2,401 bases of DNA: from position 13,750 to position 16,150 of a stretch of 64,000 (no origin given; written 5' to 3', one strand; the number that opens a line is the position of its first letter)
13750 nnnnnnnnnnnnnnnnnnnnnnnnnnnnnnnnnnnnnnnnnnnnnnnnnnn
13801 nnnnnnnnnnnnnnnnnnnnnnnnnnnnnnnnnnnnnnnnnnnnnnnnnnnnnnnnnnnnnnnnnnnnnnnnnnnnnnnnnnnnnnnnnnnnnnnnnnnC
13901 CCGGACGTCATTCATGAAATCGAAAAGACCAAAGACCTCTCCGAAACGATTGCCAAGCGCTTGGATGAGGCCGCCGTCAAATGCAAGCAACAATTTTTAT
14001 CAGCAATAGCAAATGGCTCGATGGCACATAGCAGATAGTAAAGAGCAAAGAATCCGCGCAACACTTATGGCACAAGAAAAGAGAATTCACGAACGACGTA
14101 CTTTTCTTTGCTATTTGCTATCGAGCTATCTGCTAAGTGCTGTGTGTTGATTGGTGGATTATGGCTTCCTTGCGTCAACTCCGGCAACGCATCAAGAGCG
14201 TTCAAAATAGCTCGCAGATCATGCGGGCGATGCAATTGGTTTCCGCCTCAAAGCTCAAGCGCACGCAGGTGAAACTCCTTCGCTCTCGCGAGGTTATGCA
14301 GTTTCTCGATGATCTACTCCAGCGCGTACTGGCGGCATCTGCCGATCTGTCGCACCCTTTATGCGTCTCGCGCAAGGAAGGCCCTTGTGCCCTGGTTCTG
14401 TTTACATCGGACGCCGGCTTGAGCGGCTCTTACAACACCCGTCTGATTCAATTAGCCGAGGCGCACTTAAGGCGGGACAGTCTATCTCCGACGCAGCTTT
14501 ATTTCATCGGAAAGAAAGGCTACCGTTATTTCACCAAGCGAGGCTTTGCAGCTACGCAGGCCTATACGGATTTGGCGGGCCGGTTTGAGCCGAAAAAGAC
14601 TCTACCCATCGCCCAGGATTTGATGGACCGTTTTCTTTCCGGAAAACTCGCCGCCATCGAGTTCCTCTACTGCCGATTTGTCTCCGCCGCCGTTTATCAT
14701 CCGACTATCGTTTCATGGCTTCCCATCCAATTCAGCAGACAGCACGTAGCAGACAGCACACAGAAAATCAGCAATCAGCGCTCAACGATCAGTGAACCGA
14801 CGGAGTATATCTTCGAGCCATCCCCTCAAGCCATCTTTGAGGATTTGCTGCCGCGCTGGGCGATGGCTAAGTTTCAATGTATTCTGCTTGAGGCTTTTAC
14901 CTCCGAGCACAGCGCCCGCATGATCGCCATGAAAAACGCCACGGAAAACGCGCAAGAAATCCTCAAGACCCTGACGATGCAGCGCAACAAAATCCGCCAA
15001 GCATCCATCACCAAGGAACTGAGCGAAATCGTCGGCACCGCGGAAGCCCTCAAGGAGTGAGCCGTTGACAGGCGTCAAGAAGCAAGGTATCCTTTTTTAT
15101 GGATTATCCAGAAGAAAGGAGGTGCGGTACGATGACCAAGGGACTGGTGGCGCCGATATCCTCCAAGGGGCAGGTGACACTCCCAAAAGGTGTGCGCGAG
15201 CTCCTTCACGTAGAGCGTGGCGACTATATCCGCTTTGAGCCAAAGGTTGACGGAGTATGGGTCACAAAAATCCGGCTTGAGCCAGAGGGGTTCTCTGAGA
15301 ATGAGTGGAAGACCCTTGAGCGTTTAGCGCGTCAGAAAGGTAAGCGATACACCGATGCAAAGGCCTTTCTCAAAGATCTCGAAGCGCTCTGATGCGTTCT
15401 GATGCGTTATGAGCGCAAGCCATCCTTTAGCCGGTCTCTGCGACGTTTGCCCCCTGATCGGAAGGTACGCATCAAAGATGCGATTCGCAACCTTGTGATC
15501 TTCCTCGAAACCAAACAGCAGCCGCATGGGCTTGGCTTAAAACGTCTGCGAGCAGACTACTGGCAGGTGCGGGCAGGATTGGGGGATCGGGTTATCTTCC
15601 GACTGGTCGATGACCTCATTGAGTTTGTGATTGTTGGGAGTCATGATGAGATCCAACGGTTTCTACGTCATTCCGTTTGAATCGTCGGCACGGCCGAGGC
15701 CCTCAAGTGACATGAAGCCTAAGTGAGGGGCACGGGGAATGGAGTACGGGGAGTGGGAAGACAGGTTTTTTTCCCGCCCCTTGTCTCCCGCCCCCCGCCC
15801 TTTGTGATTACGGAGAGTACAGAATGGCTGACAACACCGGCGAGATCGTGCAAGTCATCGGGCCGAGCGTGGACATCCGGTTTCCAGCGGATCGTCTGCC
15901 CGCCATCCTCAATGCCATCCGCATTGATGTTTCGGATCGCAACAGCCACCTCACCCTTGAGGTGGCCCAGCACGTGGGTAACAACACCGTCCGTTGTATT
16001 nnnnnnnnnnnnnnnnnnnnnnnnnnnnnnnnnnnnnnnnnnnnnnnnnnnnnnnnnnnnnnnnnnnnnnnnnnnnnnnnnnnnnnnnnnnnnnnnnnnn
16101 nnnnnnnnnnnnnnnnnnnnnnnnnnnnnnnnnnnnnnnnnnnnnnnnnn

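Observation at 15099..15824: Type II toxin-antitoxin cassette inserted inside the ATP synthase operon, with duplication of the atpG 3' end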

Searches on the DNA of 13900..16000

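Call 57: search_rna_families(source=window, start=13900, end=16000, threshold=evalue, max_evalue=1)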
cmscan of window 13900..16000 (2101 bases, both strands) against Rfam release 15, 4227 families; matches with E-value up to 1: 5.
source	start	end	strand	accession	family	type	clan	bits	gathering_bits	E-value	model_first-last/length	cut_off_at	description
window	15725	15803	+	RF03964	mir-H1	Gene; miRNA;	-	29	97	0.041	1-85/85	no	mir-H1 microRNA precursor family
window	15725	15803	-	RF03964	mir-H1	Gene; miRNA;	-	24.1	97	0.51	1-85/85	no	mir-H1 microRNA precursor family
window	15747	15797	+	RF03946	mir-3132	Gene; miRNA;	-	22.8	84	0.71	1-75/75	no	mir-3132 microRNA precursor family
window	15725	15803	+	RF03774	mir-2110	Gene; miRNA;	-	21.3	90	0.95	1-75/75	no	mir-2110 microRNA precursor family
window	14002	14139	-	RF00661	mir-31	Gene; miRNA;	CL00133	19.3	51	0.49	1-83/83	no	mir-31 microRNA precursor family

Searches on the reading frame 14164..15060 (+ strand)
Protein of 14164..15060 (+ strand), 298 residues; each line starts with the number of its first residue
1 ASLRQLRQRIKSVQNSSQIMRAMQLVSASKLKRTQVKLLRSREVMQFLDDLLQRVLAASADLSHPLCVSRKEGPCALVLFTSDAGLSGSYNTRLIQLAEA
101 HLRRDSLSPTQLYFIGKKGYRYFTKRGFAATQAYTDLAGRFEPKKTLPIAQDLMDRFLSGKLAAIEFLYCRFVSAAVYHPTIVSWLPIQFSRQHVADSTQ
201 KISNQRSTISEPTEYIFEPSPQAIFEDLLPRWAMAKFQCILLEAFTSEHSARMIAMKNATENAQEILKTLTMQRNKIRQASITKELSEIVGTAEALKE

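Call 3: search_protein_families(library=pfam, proteins=[window:14164-15060:+], max_evalue=1)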
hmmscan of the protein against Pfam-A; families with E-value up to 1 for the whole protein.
window:14164-15060:+ (298 aa): 2 families
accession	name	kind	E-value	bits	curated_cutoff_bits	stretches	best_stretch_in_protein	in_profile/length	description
PF00231.24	ATP-synt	-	1.9e-78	264.5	39.9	1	2-296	1-285/285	ATP synthase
PF08414.16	NADPH_Ox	-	0.072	13.9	27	1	247-285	48-85/101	Respiratory burst NADPH oxidase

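Call 8: find_related_loci(query=window:14164-15060:+, collection=genome_contigs, flank=6000)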
Query window:14164-15060:+ (298 aa) in genome_contigs; peptide patterns used: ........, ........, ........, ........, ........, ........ (x = any residue, [..] = any of these).
600 stretches matched a pattern (row limit reached: there are more); 582 encode a relative of the query (tblastn E <= 1e-3); the best 80 are kept; 80 distinct loci.
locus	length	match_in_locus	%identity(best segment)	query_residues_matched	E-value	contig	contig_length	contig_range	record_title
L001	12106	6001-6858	63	1-297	1e-117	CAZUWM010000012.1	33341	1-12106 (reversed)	MAG TPA_asm: uncultured Planctomycetales bacterium isolate ERP125453_co1_95 genome assembly, contig: NODE_1071_length_33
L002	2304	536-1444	61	1-297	6e-121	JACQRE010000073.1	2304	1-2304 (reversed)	MAG: Candidatus Omnitrophota bacterium isolate NC_groundwater_1351_Ag_S-0.2um_67_50 S_p2_S4_coassembly_k141_1680745, who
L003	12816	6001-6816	59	14-297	1e-108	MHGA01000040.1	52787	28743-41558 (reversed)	MAG: Omnitrophica WOR_2 bacterium GWA2_63_20 gwa2_scaffold_695, whole genome shotgun sequence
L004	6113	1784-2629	60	13-297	3e-107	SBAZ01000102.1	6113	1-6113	MAG: Planctomycetales bacterium isolate Bin_23_1_1 Hy_contig2837, whole genome shotgun sequence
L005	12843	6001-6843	42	1-297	1e-68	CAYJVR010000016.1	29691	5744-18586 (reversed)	MAG TPA_asm: uncultured Planctomycetia bacterium isolate ERP125453_co1_218 genome assembly, contig: NODE_1317_length_296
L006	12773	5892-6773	40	2-297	2e-62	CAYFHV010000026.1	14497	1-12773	MAG TPA_asm: uncultured Planctomycetia bacterium isolate ERP013524_co1_43 genome assembly, contig: NODE_758_length_14497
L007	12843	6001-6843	39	4-297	1e-59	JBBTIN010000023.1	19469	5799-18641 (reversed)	MAG: Nitrospirota bacterium isolate H32-bin080_1 H32_bin080_1_000000000023, whole genome shotgun sequence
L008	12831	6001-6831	61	14-297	1e-112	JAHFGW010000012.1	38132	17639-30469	MAG: Candidatus Omnitrophota bacterium isolate nzgw324 NODE_1198_length_38133_cov_7.567426, whole genome shotgun sequenc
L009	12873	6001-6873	39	2-297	4e-57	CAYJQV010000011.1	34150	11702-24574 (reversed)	MAG TPA_asm: uncultured Planctomycetia bacterium isolate ERP125453_co1_223 genome assembly, contig: NODE_1023_length_341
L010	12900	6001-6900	41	2-297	8e-65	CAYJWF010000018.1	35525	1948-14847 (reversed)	MAG TPA_asm: uncultured Planctomycetia bacterium isolate ERP125453_co1_501 genome assembly, contig: NODE_948_length_3552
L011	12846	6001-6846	33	1-296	2e-48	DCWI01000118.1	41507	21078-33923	MAG TPA_asm: Nitrospiraceae bacterium UBA2166 UBA2166_contig_69372, whole genome shotgun sequence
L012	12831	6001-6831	35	2-289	3e-47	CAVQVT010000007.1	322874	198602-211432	MAG: uncultured Chloroflexia bacterium isolate MFD00032.bin.2.129 genome assembly, contig: contig_36478, whole genome sh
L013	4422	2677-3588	35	1-297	4e-47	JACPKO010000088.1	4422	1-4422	MAG: Candidatus Daviesbacteria bacterium isolate NC_groundwater_496_Ag_S-0.1um_39_16 S35_SO-1_scaffold_500053, whole gen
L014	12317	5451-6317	34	1-297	3e-46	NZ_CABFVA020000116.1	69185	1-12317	Methylacidimicrobium tartarophylax isolate 4A MAMT_116, whole genome shotgun sequence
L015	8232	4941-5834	32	1-296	3e-46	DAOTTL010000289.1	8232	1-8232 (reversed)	MAG TPA_asm: Ktedonobacteraceae bacterium isolate B93_195 k193_385711, whole genome shotgun sequence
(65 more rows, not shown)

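Call 14: find_encoding_contigs(protein=window:14164-15060:+, flank=6000, max_places=10)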
Protein window:14164-15060:+ (298 aa): no gene with exactly this product is on record in the collection.

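Call 15: find_homologous_proteins(query=window:14164-15060:+, max_evalue=1e-60)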
Query window:14164-15060:+ (298 aa): 299 proteins with E <= 1e-60 among 7498 candidates; the best 120 are listed.
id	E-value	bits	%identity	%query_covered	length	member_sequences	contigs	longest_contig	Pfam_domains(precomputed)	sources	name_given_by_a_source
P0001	2.2e-177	606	100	94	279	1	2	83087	PF00231.25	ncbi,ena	-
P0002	7.9e-117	407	65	100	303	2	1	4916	PF00231.25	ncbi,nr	ncbi:MAG: ATP synthase F1 subunit gamma [Candidatus Omnitrophica bacterium]|nr:ATP synthase F1 subun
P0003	1.4e-116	407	66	100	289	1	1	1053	PF00231.25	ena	-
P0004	1.1e-115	404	65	100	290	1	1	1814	PF00231.25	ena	-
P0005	2.1e-115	403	64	100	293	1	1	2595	PF00231.25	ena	-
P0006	3.3e-115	402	64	99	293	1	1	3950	PF00231.25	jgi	jgi:F-type H+-transporting ATPase subunit gamma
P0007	2.0e-114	400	65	99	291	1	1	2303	PF00231.25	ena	-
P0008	2.6e-113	396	61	95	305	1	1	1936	PF00231.25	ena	-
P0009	8.6e-113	394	63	100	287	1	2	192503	PF00231.25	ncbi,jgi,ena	-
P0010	2.1e-112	393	64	100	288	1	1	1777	PF00231.25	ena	-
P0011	4.0e-112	392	64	100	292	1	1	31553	PF00231.25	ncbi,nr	ncbi:MAG: ATP synthase F1 subunit gamma [Candidatus Omnitrophica bacterium]|nr:ATP synthase F1 subun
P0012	5.1e-112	392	63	100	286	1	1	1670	PF00231.25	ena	-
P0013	8.9e-112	391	62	100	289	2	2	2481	PF00231.25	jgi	-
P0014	9.9e-112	391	64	100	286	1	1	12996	PF00231.25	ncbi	-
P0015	1.8e-111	390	61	100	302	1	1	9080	PF00231.25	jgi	jgi:F-type H+-transporting ATPase subunit gamma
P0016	2.2e-111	390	64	100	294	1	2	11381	PF00231.25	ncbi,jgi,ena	-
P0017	3.2e-111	389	65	100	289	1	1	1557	PF00231.25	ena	-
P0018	4.3e-111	389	64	99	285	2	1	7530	PF00231.25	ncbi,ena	-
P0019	6.4e-111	388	63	100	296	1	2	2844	PF00231.25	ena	-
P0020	6.9e-111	388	64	99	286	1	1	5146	PF00231.25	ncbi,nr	ncbi:MAG: ATP synthase F1 subunit gamma [Candidatus Omnitrophica bacterium]|nr:ATP synthase F1 subun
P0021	1.5e-110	387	63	100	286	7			PF00231.25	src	-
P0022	2.9e-110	386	62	100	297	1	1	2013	PF00231.25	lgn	-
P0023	3.5e-110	386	64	99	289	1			PF00231.25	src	-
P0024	4.7e-110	385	62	100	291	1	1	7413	PF00231.25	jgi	-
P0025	5.3e-110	385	64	99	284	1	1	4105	PF00231.25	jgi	-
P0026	7.1e-110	385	62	100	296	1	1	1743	PF00231.25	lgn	-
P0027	7.2e-110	385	61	100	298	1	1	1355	PF00231.25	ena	-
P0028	7.5e-110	385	61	99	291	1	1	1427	PF00231.25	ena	-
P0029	9.8e-110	384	62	100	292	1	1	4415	PF00231.25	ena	-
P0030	1.1e-109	384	63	100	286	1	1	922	PF00231.25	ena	-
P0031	1.5e-109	384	63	100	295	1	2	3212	PF00231.25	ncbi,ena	-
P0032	1.6e-109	384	59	96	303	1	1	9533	PF00231.25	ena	-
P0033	1.8e-109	383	63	100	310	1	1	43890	PF00231.25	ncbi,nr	ncbi:MAG: ATP synthase F1 subunit gamma [Candidatus Omnitrophota bacterium]|nr:ATP synthase F1 subun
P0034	3.0e-109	383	62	100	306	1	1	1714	PF00231.25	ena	-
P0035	4.8e-109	382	62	100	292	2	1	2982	PF00231.25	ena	-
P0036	5.0e-109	382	63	99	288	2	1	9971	PF00231.25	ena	-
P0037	5.6e-109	382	63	100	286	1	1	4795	PF00231.25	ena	-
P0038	6.8e-109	381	67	93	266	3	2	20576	PF00231.25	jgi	-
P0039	7.2e-109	381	60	100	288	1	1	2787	PF00231.25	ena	-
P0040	9.4e-109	381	65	100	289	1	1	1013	PF00231.25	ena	-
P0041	9.8e-109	381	62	100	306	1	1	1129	PF00231.25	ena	-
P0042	1.1e-108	381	65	93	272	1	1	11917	PF00231.25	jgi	jgi:F-type H+-transporting ATPase subunit gamma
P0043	1.5e-108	380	63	100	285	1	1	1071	PF00231.25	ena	-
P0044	2.6e-108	380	62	100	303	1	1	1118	PF00231.25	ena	-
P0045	2.9e-108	379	62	95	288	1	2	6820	PF00231.25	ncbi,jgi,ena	-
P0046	3.4e-108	379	63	100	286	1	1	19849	PF00231.25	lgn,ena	-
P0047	3.5e-108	379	63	100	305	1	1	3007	PF00231.25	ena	-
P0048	4.0e-108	379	61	100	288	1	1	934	PF00231.25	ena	-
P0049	4.4e-108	379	59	99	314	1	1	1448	PF00231.25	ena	-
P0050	6.2e-108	378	62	100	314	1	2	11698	PF00231.25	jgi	-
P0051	8.4e-108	378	64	99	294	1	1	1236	PF00231.25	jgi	jgi:F-type H+-transporting ATPase subunit gamma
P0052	9.3e-108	378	63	95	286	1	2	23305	PF00231.25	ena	-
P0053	9.5e-108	378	58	100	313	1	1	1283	PF00231.25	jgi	jgi:F-type H+-transporting ATPase subunit gamma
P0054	1.1e-107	377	60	100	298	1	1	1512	PF00231.25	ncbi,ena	-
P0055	1.2e-107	377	61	95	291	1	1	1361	PF00231.25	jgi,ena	-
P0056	1.2e-107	377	60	100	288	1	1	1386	PF00231.25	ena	-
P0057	2.4e-107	376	61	100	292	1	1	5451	PF00231.25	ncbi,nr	ncbi:MAG: ATP synthase F1 subunit gamma [Candidatus Omnitrophica bacterium]|nr:ATP synthase F1 subun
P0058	2.4e-107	376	63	100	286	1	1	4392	PF00231.25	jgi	-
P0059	2.9e-107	376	62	100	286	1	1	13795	PF00231.25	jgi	-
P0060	3.2e-107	376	62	100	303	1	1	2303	PF00231.25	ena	-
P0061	3.5e-107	376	64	100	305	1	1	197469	PF00231.25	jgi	-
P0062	3.6e-107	376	63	100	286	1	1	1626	PF00231.25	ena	-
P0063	4.0e-107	376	57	100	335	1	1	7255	PF00231.25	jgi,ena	-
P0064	4.2e-107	376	65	93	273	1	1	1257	PF00231.25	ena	-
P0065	5.1e-107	375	62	100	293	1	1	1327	PF00231.25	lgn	-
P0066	5.3e-107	375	62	100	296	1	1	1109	PF00231.25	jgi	jgi:F-type H+-transporting ATPase subunit gamma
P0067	8.2e-107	375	61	100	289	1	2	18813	PF00231.25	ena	-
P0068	1.2e-106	374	64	100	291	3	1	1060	PF00231.25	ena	-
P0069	1.2e-106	374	59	100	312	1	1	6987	PF00231.25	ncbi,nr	ncbi:MAG: ATP synthase F1 subunit gamma [Candidatus Omnitrophica bacterium]|nr:ATP synthase F1 subun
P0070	1.3e-106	374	62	100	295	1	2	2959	PF00231.25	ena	-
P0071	1.4e-106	374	61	100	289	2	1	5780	PF00231.25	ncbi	-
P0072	1.6e-106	374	65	100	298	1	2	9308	PF00231.25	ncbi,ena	-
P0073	1.6e-106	374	61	99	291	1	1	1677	PF00231.25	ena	-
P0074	1.8e-106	373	62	100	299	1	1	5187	PF00231.25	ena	-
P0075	2.2e-106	373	63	100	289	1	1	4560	PF00231.25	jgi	jgi:F-type H+-transporting ATPase subunit gamma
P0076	2.4e-106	373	65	93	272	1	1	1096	PF00231.25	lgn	-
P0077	2.8e-106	373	62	100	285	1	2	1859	PF00231.25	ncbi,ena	-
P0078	3.2e-106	373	60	95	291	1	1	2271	PF00231.25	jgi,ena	-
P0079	3.8e-106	372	56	100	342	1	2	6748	PF00231.25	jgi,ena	-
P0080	5.0e-106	372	62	95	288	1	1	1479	PF00231.25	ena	-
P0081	5.3e-106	372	61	100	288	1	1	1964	PF00231.25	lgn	-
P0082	5.4e-106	372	63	99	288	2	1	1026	PF00231.25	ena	-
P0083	8.4e-106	371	60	99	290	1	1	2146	PF00231.25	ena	-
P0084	9.1e-106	371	54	100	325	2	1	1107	PF00231.25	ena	-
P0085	1.1e-105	371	59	100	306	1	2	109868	PF00231.25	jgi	jgi:F-type H+-transporting ATPase subunit gamma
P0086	1.4e-105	371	63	100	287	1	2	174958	PF00231.25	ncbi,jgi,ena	-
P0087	1.7e-105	370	61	100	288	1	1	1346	PF00231.25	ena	-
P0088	2.1e-105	370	60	100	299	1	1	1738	PF00231.25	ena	-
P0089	2.1e-105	370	61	99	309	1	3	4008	PF00231.25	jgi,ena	-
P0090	2.2e-105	370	63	100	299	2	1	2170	PF00231.25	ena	-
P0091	2.2e-105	370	59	100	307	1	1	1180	PF00231.25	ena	-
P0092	2.5e-105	370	61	100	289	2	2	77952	PF00231.25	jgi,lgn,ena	-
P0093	2.5e-105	370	59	100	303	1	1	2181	PF00231.25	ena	-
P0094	3.5e-105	369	59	100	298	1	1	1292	PF00231.25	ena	-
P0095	3.5e-105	369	61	95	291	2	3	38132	PF00231.25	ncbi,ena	-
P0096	4.1e-105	369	61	100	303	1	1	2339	PF00231.25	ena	-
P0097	4.4e-105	369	60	99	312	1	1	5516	PF00231.25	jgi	jgi:F-type H+-transporting ATPase subunit gamma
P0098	4.7e-105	369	61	100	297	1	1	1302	PF00231.25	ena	-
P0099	6.9e-105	368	59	100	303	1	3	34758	PF00231.25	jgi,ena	-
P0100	8.4e-105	368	60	100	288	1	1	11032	PF00231.25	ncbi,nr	ncbi:MAG: ATP synthase F1 subunit gamma [Candidatus Omnitrophica bacterium]|nr:ATP synthase F1 subun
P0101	8.4e-105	368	60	100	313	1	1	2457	PF00231.25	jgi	-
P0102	9.5e-105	368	61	100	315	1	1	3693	PF00231.25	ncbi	-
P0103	1.3e-104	367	60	100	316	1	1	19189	PF00231.25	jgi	jgi:F-type H+-transporting ATPase subunit gamma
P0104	1.3e-104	367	61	100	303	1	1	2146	PF00231.25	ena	-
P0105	1.3e-104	367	59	100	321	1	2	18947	PF00231.25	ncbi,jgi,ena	-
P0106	1.9e-104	367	61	95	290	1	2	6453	PF00231.25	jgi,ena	-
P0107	2.2e-104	367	61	100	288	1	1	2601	PF00231.25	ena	-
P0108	2.4e-104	367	61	99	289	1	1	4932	PF00231.25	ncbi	-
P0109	2.4e-104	367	61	100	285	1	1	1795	PF00231.25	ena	-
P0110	2.6e-104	366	60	100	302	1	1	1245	PF00231.25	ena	-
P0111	4.1e-104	366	60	96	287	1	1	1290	PF00231.25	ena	-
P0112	4.2e-104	366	61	100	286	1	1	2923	PF00231.25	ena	-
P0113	4.6e-104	366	52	99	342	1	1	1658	PF00231.25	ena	-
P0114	5.0e-104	366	59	100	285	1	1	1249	PF00231.25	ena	-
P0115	6.3e-104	365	60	100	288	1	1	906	PF00231.25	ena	-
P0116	7.3e-104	365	58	100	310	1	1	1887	PF00231.25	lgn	-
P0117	7.4e-104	365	60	100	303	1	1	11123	PF00231.25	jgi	-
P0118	7.8e-104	365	59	100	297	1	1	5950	PF00231.25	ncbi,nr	ncbi:MAG: ATP synthase F1 subunit gamma [Candidatus Omnitrophica bacterium]|nr:ATP synthase F1 subun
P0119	9.0e-104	365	62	100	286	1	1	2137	PF00231.25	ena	-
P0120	1.1e-103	364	62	100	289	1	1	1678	PF00231.25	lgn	-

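Call 55: list_cluster_members(proteins=[P0001, P0121, P0139])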
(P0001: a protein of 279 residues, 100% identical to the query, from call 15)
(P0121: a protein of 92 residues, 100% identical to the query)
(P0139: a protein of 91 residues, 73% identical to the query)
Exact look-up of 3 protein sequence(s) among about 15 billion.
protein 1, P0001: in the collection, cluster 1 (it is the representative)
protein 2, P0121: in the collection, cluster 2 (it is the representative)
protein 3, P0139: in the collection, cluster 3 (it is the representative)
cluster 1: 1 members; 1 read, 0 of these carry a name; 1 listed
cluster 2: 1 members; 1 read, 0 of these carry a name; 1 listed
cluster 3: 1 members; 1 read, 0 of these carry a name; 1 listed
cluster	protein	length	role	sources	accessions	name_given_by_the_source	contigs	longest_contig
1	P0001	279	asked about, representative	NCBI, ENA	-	-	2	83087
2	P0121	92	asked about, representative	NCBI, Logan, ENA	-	-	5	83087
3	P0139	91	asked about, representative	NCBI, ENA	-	-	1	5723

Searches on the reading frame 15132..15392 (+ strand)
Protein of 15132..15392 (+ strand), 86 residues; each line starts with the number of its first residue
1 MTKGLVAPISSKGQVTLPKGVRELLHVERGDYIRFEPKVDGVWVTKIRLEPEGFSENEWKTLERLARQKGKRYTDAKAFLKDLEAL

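Call 3: search_protein_families(library=pfam, proteins=[window:15132-15392:+], max_evalue=1)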
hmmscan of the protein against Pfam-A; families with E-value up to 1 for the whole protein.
window:15132-15392:+ (86 aa): 3 families
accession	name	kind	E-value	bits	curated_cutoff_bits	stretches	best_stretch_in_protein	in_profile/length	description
PF04014.23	MazE_antitoxin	-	7.9e-06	26.2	24.7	1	9-48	4-44/48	Antidote-toxin recognition MazE, bacterial antitoxin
PF15937.10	PrlF_antitoxin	-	0.0019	18.8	32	1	9-48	4-44/99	prlF antitoxin for toxin YhaV_toxin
PF25128.1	HRDE1_NRDE3_N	-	0.039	14.3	32.3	1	44-73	121-150/158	HRDE1/NRDE-3, N-terminal domain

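Call 4: search_protein_families(library=ncbifam, proteins=[window:15132-15392:+], max_evalue=1)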
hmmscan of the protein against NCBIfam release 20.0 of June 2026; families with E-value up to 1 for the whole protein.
window:15132-15392:+ (86 aa): 6 families
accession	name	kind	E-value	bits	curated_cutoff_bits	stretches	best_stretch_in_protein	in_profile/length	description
TIGR01439.1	lp_hng_hel_AbrB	domain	3.9e-08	32.9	28.3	1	9-44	4-40/44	transcriptional regulator, AbrB family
NF007429.0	PRK09974.1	equivalog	0.0001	22.2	125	1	7-48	15-57/114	type II toxin-antitoxin system PrlF family antitoxin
TIGR02609.1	doc_partner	hypoth_equivalog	0.0017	18.7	55.9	1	15-68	12-64/74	putative addiction module antidote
NF040962.1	near_HgcAB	equivalog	0.0027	17.5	70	1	9-33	10-34/70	HgcAB-associated protein HgcC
NF050106.1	TA_MazE_antitoxin_Deino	equivalog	0.0039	17.3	65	1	13-40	1-28/65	type II toxin-antitoxin system MazE family antitoxin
NF006352.0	PRK08577.1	equivalog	0.045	13.8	140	1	9-36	9-36/136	hypothetical protein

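Call 11: find_encoding_contigs(protein=window:15132-15392:+, flank=6000, max_places=10)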
Protein window:15132-15392:+ (86 aa): 6 contigs read that carry it; 3 places shown.
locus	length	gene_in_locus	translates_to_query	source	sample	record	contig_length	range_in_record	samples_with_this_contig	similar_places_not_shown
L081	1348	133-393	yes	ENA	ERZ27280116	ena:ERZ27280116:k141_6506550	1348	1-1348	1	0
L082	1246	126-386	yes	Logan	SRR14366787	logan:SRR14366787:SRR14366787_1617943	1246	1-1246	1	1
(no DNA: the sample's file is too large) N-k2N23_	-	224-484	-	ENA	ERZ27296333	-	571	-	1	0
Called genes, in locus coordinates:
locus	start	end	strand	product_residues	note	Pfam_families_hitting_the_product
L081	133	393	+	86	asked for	PF04014:MazE_antitoxin (weak)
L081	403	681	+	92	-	-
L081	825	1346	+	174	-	?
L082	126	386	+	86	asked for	PF04014:MazE_antitoxin (weak)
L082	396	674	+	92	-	-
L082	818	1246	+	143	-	?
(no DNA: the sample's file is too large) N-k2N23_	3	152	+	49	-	?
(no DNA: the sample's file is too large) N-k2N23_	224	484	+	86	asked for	PF04014:MazE_antitoxin (weak)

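Call 68: search_protein_families(library=padloc, proteins=[window:15132-15392:+], max_evalue=0.01)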
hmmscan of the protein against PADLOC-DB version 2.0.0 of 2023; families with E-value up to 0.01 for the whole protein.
window:15132-15392:+ (86 aa): 0 families
